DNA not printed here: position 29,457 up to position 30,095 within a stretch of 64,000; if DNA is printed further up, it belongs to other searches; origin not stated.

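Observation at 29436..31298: Lower-GC islet: small unknown ORF plus class II Fic protein inserted beside ctaB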

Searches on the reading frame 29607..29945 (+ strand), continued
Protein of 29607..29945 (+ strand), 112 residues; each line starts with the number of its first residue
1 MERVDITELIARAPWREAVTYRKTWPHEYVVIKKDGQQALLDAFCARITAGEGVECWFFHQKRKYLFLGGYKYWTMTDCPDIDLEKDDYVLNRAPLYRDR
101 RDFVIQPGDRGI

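Call 31: search_protein_families(library=padloc, proteins=[L007:6343-7305:+, L009:4901-5953:+, L049:6426-7445:+, L005:6490-7962:-, L023:6388-7053:+, L045:6406-7200:+, L064:6391-6999:+, L048:6450-7142:+], max_evalue=0.01)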
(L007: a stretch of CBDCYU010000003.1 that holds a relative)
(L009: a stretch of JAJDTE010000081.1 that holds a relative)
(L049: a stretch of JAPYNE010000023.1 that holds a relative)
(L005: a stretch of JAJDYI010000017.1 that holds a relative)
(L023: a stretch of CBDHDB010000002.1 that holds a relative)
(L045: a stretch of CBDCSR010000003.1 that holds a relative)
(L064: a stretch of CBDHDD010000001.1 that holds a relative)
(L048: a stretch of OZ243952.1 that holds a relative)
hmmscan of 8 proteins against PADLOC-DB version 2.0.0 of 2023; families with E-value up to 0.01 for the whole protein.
L007:6343-7305:+ (320 aa): 4 families
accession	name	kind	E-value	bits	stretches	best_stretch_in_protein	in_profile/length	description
PDLC04911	PDC-S11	-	2.3e-73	245.3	1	11-310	11-313/318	-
PDLC04912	PDC-S11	-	5e-66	221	1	10-310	10-311/313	-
PDLC04914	PDC-S11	-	2.1e-63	212.4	1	10-312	10-311/314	-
PDLC04913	PDC-S11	-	1.3e-14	52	2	221-314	276-369/375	-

L009:4901-5953:+ (350 aa): 1 family
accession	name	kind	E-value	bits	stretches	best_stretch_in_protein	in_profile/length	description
PDLC04983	PDC-S26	-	0.0051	14.3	0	30-95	68-133/413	-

L049:6426-7445:+ (339 aa): 9 families
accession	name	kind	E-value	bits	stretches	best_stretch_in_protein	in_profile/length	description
PDLC04916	PDC-S11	-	5.2e-28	96.1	1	30-202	20-189/358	-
PDLC04915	PDC-S11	-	1.8e-13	48.5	1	34-196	26-194/379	-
PDLC04913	PDC-S11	-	8.2e-13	46.1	1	36-196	28-196/375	-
PDLC04910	PDC-S11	-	1.1e-10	39.3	1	36-144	28-136/359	-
PDLC04824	PDC-S02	-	3.1e-07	27.9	1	21-97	168-254/308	-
PDLC04944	PDC-S18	-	1.4e-06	25.9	1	34-100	22-89/307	-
PDLC04799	PDC-S02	-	2.8e-06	24.7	1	26-99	173-256/308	-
PDLC04909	PDC-S11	-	1.3e-05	23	1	66-146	61-141/347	-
PDLC04813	PDC-S02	-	0.0028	15.6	1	34-103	28-102/175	-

L005:6490-7962:- (490 aa): 7 families
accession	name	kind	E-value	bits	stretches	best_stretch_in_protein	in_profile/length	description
PDLC04983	PDC-S26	-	4.2e-31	106.8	1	69-467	21-388/413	-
PDLC04980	PDC-S26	-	3e-27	94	1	71-452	19-355/389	-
PDLC04974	PDC-S26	-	1e-20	72.4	1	66-372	15-291/401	-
PDLC04976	PDC-S26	-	2.1e-11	41.6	1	70-200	19-146/451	-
PDLC04977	PDC-S26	-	1.2e-08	32.5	1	79-211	26-159/400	-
PDLC04972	PDC-S26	-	1.6e-08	32.3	1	74-211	22-158/397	-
PDLC04971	PDC-S26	-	0.0047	13.8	0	81-200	32-158/415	-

L023:6388-7053:+ (221 aa): 8 families
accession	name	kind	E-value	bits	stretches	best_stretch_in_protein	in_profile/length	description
PDLC01250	Cas4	-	1.9e-10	39.3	1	76-201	43-164/168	"CAS-I,CAS-II,CAS-III,CAS-IV,CAS-V,CAS-VI; acquisition_associated"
PDLC00943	Cas4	-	4.4e-10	37.8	1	73-200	48-174/180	CRISPR-associated protein Cas4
PDLC00944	Cas4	-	8.1e-10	37.2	1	75-200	49-172/177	Cas4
PDLC00059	DruK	-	2.5e-07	28.2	1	70-200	105-230/326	PD-(D/E)XK nuclease superfamily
PDLC01611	Cas4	-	2.6e-07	29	1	64-200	22-152/158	"CAS-I,CAS-II,CAS-III,CAS-IV,CAS-V,CAS-VI; acquisition_associated"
PDLC00060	DruK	-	3.8e-07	27.8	1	62-200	114-255/347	PD-(D/E)XK nuclease superfamily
PDLC01447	Cas4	-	1.7e-06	26.6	1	74-200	36-153/161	"CAS-I,CAS-II,CAS-III,CAS-IV,CAS-V,CAS-VI; acquisition_associated"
PDLC01747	Cas1g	-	0.00039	17.1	1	74-210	48-182/523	-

L045:6406-7200:+ (264 aa): 0 families

L064:6391-6999:+ (202 aa): 4 families
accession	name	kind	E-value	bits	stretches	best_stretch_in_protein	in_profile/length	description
PDLC04907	PDC-S09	-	6.7e-05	21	1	8-46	17-55/114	-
PDLC04902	PDC-S09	-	0.00093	17.5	1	9-46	12-49/97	-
PDLC04903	PDC-S09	-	0.0041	15.4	1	17-46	25-54/108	-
PDLC04904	PDC-S09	-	0.0071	14.5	0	11-47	18-54/104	-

L048:6450-7142:+ (230 aa): 0 families

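Call 41: predict_structure(alignment_id=A3)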
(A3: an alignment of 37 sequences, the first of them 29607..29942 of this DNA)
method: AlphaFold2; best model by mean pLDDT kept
length: 112 residues; sequences in the alignment: 37
mean_pLDDT: 83.2   pTM: 0.78
mean pLDDT of the five models: 83.2, 79.4, 79.1, 74.4, 72.2
residues with pLDDT >= 90: 65; 70-90: 18; 50-70: 27; < 50: 2
segments of 3 or more residues with pLDDT < 50: none
pLDDT, mean of each block of 10 residues (from residue 1): 78 86 71 97 96 81 89 93 94 78 58 51
secondary structure, 60 per line:
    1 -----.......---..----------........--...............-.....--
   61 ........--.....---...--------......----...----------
elements in order: H6-12 E28-31 H32-35 H38-52 E54-58 E61-68 E71-75 E90-95

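Call 44: fold_search(model_id=the predicted structure, library=pdb)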
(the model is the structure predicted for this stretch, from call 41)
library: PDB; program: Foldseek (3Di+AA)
matches with E <= 10: 653; with E <= 0.001: 0
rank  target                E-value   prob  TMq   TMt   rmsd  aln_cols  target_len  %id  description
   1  2odr_C                4.2e-01  0.13  0.21  0.07   9.7        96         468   11  Methanococcus Maripaludis Phosphoseryl-tRNA synthetase (released 2007-02-13)
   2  2odr_D                4.7e-01  0.12  0.21  0.07   9.5        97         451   10  Methanococcus Maripaludis Phosphoseryl-tRNA synthetase (released 2007-02-13)
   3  9j3d_D                5.0e-01  0.10  0.21  0.09  10.6        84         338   13  Cryo-EM structure of TMexCD1-TOprJ1 (released 2025-08-13)
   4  4nxf_A                5.3e-01  0.09  0.18  0.19  10.9        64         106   11  Crystal structure of iLOV-I486(2LT) at pH 8.0 (released 2014-09-24)
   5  2odr_B                5.7e-01  0.11  0.21  0.07   9.5        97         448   10  Methanococcus Maripaludis Phosphoseryl-tRNA synthetase (released 2007-02-13)
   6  2odr_A                5.7e-01  0.11  0.21  0.07   9.5        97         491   10  Methanococcus Maripaludis Phosphoseryl-tRNA synthetase (released 2007-02-13)
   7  6vtt_F                5.7e-01  0.06  0.19  0.09  11.7       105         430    8  Cryo-EM Structure of CAP256-VRC26.25 Fab bound to HIV-1 Env trimer CAP256.wk34.c80 SOSIP.RnS2 (released 2020-04-08)
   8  4nxg_A                7.7e-01  0.08  0.18  0.19  10.8        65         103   12  Crystal structure of iLOV-I486z(2LT) at pH 9.0 (released 2014-09-24)
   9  6vzi_G                8.7e-01  0.06  0.20  0.09  11.7       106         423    9  Crystal Structure of HIV-1 CAP256 RnS-3mut-2G-SOSIP.664 Prefusion Env Trimer in Complex with Human Antibodies 3H109L a (released 2020-04-15)
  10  7fxo_B                9.2e-01  0.10  0.21  0.19  12.4        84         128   14  Crystal Structure of apo human FABP1 monoclinic form III (released 2023-06-14)
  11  7u0r_B                9.8e-01  0.13  0.27  0.14   9.4        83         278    8  Crystal structure of Methanomethylophilus alvus PylRS(N166A/V168A) complexed with meta-trifluoromethyl-2-benzylmalonat (released 2023-06-14)
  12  3vqx_A                1.0e+00  0.09  0.27  0.15  10.8       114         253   10  Crystal structure of the catalytic domain of pyrrolysyl-tRNA synthetase in triclinic crystal form (released 2013-01-02)
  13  6i6o_C                1.2e+00  0.05  0.19  0.20  11.4       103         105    8  Circular permutant of ribosomal protein S6, swap helix 2, L75A mutant (released 2019-11-27)
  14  6i6u_B                1.3e+00  0.08  0.26  0.27  10.8       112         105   12  Circular permutant of ribosomal protein S6, adding 9aa to N terminal of P81-82, L75A mutant (released 2019-11-27)
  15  5k1x                  1.3e+00  0.07  0.26  0.14  10.8       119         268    8  Catalytic domain of polyspecific pyrrolysyl-tRNA synthetase mutant Y306A/N346A/C348A/Y384F in complex with AMPPNP (released 2016-10-19)
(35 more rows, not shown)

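Call 53: search_protein_families(library=phrogs, proteins=[window:29607-29945:+, L007:6343-7305:+], max_evalue=0.01)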
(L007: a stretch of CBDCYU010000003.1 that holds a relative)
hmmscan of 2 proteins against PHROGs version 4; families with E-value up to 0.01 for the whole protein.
window:29607-29945:+ (112 aa): 0 families

L007:6343-7305:+ (320 aa): 1 family
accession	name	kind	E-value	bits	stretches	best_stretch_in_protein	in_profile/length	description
phrog_27742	-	unknown function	1.4e-12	48.7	1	12-306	6-269/272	-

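Call 54: find_related_loci(query=A3, collection=viral_contigs, flank=5000)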
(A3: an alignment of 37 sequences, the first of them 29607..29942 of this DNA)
Query A3 (112 aa) in viral_contigs; peptide patterns used: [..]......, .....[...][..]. (x = any residue, [..] = any of these).
22 stretches matched a pattern, but none encodes a relative of the query by tblastn (E <= 1e-3).

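Call 58: search_solved_structures(query=A3, max_evalue=10)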
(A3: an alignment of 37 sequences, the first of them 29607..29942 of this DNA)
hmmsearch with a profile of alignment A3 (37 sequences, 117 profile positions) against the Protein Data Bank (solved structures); distinct sequences matched with E-value up to 10: 3.
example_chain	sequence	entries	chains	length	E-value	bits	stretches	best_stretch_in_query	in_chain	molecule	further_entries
8da0_E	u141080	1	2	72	0.86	12.3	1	15-69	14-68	Alpha-elapitoxin-Dpp2d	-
4lft_A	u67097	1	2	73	0.88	12.3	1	15-69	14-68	Alpha-elapitoxin-Dpp2a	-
4fzo_A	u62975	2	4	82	1.1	12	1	79-112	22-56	uranyl binding protein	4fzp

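Call 63: search_protein_families(library=pfam, proteins=[L025:5045-5899:+, L027:4797-5873:-, L010:4795-5667:+, L010:2417-4798:+, L024:4716-5885:+, L028:4027-5112:+, L014:4971-5900:+, L028:7444-8895:+], max_evalue=0.001)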
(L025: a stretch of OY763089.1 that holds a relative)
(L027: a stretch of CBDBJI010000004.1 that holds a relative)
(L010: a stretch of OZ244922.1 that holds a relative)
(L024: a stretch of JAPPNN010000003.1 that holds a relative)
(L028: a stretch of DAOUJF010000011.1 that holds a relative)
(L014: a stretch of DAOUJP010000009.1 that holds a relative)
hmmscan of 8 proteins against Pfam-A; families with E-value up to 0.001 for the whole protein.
L025:5045-5899:+ (284 aa): 12 families
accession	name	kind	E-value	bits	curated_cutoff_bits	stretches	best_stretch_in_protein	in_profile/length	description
PF17827.6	PrmC_N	-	1.2e-20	74.2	23.4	1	5-75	1-71/71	PrmC N-terminal domain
PF05175.20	MTS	-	1e-15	58.2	23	1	119-198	34-113/170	Methyltransferase small domain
PF13649.12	Methyltransf_25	-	1e-09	39.4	27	1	120-195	1-78/97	Methyltransferase domain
PF13847.12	Methyltransf_31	-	1e-09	38.7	27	1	115-198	2-82/145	Methyltransferase domain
PF08242.18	Methyltransf_12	-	5.2e-08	34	30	1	122-189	2-71/98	Methyltransferase domain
PF06325.19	PrmA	-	2.2e-07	31.1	22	1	119-190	164-233/296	Ribosomal protein L11 methyltransferase (PrmA)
PF12847.13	Methyltransf_18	-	2.5e-07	31.2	27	1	119-186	17-85/151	Methyltransferase domain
PF08241.18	Methyltransf_11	-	3e-06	28.2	21.2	1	122-190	2-67/95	Methyltransferase domain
PF01170.24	UPF0020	-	5.3e-06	26.7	22.3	1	101-194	44-132/197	RMKL-like, methyltransferase domain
PF04816.18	TrmK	-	6.6e-05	23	27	1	120-181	1-62/205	tRNA (adenine(22)-N(1))-methyltransferase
PF10294.15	Methyltransf_16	-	0.0006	20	21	1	114-172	44-103/174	Lysine methyltransferase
PF13578.12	Methyltransf_24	-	0.00096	20.4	26.3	0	123-183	3-68/105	Methyltransferase domain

L027:4797-5873:- (358 aa): 4 families
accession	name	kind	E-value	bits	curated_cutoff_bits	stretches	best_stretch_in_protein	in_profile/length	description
PF06114.19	Peptidase_M78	-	7e-16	58.6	22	1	156-275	2-122/123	IrrE N-terminal-like domain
PF01381.28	HTH_3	-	3.2e-13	49.9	23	1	6-62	1-55/55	Helix-turn-helix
PF13560.12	HTH_31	-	2e-11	44.5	27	1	2-59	2-58/64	Helix-turn-helix domain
PF12844.13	HTH_19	-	2.7e-07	30.8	30.2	1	3-63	1-59/64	Helix-turn-helix domain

L010:4795-5667:+ (290 aa): 3 families
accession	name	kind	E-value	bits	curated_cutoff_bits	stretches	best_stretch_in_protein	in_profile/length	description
PF00941.27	FAD_binding_5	-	6.8e-52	176.2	27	1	5-175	2-169/170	FAD binding domain in molybdopterin dehydrogenase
PF03450.22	CO_deh_flav_C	-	4.3e-25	88.2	25.5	1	183-285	2-102/102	CO dehydrogenase flavoprotein C-terminal domain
PF01565.28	FAD_binding_4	-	0.0005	20.2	26.4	0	13-119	12-106/139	FAD binding domain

L010:2417-4798:+ (793 aa): 3 families
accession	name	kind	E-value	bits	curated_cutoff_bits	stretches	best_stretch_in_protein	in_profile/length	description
PF20256.3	MoCoBD_2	-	1.5e-85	287.6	27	1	429-719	2-283/283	Molybdopterin cofactor-binding domain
PF02738.23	MoCoBD_1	-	9.7e-78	261.1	27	1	157-401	3-244/244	Molybdopterin cofactor-binding domain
PF01315.27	Ald_Xan_dh_C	-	3.6e-26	92.1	31.3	1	24-139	1-110/110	Aldehyde oxidase and xanthine dehydrogenase, a/b hammerhead domain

L024:4716-5885:+ (389 aa): 0 families

L028:4027-5112:+ (361 aa): 3 families
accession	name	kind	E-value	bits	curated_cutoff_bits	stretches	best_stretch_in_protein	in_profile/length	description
PF03462.23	PCRF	-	8.2e-70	235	24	1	14-207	2-194/194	PCRF domain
PF00472.26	RF-1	-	1.9e-39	134.6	35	1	214-324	1-116/116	RF-1 domain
PF16326.10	ABC_tran_CTD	-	0.00017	22.2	32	1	8-47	15-54/69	ABC transporter C-terminal domain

L014:4971-5900:+ (309 aa): 3 families
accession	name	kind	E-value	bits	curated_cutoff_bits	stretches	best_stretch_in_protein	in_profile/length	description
PF00106.31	adh_short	-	8.5e-27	94.3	26.6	1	23-224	1-189/195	short chain dehydrogenase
PF13561.12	adh_short_C2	-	4.8e-17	62.8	27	1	29-163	1-136/236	Enoyl-(Acyl carrier protein) reductase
PF08659.16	KR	-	1.2e-08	35.5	22.6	1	24-124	2-107/180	KR domain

L028:7444-8895:+ (483 aa): 0 families

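Call 65: search_protein_families(library=pfam, alignment_id=A4, max_evalue=10)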
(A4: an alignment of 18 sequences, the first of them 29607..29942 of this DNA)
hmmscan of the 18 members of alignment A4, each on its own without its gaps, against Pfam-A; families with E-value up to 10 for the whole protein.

A. member 1, window:29607-29942:+ (112 aa): 0 families

B. families by the number of members that match (of 18 scanned): 3 families
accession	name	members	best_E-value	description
PF19891.5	DUF6364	1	0.041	Family of unknown function (DUF6364)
PF13480.13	Acetyltransf_6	1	0.063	Acetyltransferase (GNAT) domain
PF11064.13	DUF2865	1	0.27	Protein of unknown function (DUF2865)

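Call 70: find_homologous_proteins(query=P0136, max_evalue=0.00001)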
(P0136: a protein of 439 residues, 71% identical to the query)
Query P0136 (439 aa): 2409 proteins with E <= 0.00001 among 8000 candidates; the best 120 are listed.
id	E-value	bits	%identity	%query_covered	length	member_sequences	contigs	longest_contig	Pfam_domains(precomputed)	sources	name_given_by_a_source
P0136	0.0e+0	1022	100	100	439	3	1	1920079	PF14088.12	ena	-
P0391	7.0e-263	890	87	100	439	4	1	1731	PF14088.12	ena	-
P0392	5.4e-225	765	74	100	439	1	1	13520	PF14088.12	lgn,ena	-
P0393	4.6e-220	749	73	99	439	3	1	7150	PF14088.12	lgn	-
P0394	1.9e-218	744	74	99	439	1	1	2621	PF14088.12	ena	-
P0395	6.0e-209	712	74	98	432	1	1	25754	PF14088.12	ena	-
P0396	1.9e-208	711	69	99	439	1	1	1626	PF14088.12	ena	-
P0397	8.4e-203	692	70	99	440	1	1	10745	PF14088.12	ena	-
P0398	1.1e-194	665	86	76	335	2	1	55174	PF14088.12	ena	-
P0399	2.9e-167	575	69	81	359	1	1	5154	-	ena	-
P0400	4.7e-165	568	59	100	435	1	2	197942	-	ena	-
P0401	1.0e-162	560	73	76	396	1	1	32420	-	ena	-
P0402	7.7e-161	554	58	99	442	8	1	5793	PF14088.12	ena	-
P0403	1.5e-156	540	58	98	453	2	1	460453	PF14088.12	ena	-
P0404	7.6e-154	531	56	99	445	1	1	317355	PF14088.12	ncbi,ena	-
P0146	5.0e-110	386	46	98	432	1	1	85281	PF14088.12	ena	-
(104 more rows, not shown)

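Call 83: predict_structure(alignment_id=A5)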
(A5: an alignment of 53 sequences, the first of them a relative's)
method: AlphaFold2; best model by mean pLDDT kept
length: 439 residues; sequences in the alignment: 53
mean_pLDDT: 84.6   pTM: 0.54
mean pLDDT of the five models: 84.6, 83.6, 83.0, 82.8, 81.2
residues with pLDDT >= 90: 222; 70-90: 163; 50-70: 21; < 50: 33
segments of 3 or more residues with pLDDT < 50: 18-22, 91-117
pLDDT, mean of each block of 10 residues (from residue 1): 81 69 76 90 88 69 83 74 80 38 29 46 85 90 97 97 89 93 95 88 94 96 93 90 96 86 96 85 81 94 85 84 88 93 90 86 94 88 89 95 92 96 93 79
secondary structure, 60 per line:
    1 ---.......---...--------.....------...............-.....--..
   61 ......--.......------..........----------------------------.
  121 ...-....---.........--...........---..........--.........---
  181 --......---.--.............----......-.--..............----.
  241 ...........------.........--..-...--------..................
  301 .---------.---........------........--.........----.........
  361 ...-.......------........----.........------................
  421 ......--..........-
elements in order: H4-10 E14-16 E25-29 H36-50 E52-56 E59-66 E69-75 E82-88 E120-123 H125-128 H132-140 H143-153 E157-166 E169-177 E183-188 H195-207 E212-217 H222-235 E240-251 E258-266 H283-301 E318-322 E329-336 E339-347 H352-363 H365-371 E378-385 E390-398 H405-426 H429-438
